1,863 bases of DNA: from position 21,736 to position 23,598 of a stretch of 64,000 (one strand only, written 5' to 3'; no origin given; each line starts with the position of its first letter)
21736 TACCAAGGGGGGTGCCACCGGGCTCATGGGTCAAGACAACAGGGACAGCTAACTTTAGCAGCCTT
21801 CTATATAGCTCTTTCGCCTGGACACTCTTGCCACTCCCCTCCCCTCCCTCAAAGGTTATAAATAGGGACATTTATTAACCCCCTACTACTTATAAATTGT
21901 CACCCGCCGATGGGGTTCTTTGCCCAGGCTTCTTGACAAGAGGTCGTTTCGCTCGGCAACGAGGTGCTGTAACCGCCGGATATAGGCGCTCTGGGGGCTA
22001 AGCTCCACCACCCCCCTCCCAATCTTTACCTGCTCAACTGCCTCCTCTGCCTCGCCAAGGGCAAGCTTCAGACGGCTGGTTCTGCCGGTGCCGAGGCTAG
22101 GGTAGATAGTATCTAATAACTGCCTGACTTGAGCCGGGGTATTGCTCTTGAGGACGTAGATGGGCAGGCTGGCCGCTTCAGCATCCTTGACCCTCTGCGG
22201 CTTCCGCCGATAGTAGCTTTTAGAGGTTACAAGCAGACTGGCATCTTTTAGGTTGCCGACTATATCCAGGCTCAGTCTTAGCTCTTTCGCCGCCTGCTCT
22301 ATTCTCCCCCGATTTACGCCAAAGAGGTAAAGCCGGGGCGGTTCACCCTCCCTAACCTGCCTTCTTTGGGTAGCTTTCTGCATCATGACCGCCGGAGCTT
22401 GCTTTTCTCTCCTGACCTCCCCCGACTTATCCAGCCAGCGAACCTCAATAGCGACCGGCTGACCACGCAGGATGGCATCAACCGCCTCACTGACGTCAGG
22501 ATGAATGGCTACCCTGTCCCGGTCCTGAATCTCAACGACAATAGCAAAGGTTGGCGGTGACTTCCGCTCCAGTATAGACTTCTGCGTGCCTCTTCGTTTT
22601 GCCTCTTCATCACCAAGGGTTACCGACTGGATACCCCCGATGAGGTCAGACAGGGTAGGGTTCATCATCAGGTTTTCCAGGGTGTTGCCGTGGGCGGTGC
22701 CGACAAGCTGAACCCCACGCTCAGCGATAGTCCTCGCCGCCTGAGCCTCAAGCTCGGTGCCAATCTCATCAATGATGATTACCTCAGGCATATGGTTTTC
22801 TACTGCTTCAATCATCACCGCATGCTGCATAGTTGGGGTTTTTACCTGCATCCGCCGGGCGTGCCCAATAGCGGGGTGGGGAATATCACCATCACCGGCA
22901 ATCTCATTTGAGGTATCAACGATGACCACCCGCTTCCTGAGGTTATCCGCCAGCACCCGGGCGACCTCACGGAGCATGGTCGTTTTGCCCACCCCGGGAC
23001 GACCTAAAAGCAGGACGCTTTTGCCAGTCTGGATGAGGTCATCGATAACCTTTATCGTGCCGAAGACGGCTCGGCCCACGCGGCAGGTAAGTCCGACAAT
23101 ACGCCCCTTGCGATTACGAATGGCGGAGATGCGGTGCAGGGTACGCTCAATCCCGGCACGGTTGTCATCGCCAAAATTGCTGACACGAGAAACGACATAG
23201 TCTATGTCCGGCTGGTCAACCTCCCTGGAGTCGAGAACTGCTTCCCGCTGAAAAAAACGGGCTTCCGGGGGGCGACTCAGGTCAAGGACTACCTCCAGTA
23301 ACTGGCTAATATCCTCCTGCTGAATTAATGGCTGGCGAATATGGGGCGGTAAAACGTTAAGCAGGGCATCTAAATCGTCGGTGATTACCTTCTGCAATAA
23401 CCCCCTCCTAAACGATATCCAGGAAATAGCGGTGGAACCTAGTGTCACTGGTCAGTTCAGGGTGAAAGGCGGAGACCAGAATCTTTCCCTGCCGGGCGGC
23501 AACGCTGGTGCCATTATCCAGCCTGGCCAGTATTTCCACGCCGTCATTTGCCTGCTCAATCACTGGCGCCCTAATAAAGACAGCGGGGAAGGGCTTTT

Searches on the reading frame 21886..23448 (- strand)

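Call 18: search_protein_families(library=pfam, proteins=[window:21886-23448:-], max_evalue=0.00001)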
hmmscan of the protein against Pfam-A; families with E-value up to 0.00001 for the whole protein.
window:21886-23448:- (520 aa): 7 families
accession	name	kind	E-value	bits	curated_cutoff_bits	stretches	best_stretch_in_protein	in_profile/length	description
PF25516.1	PTPase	-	2.9e-22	78.8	27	1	372-448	2-78/79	Phosphotyrosine protein phosphatase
PF19568.5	Spore_III_AA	-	9.9e-12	45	27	1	126-272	132-277/306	Sporulation stage III, protein AA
PF01424.28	R3H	-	1.1e-11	45.1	26.8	1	467-520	7-60/60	R3H domain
PF03266.21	NTPase_1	-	5.5e-07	30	23.9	0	145-169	2-26/168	NTPase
PF00004.35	AAA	-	1e-06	29.6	21.2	1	145-234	1-71/131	ATPase family associated with various cellular activities (AAA)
PF13604.12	AAA_30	-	5.7e-06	26.6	27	0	135-240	10-108/191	AAA domain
PF13238.12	AAA_18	-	8.5e-06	26.7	29.4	0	145-241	1-92/128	AAA domain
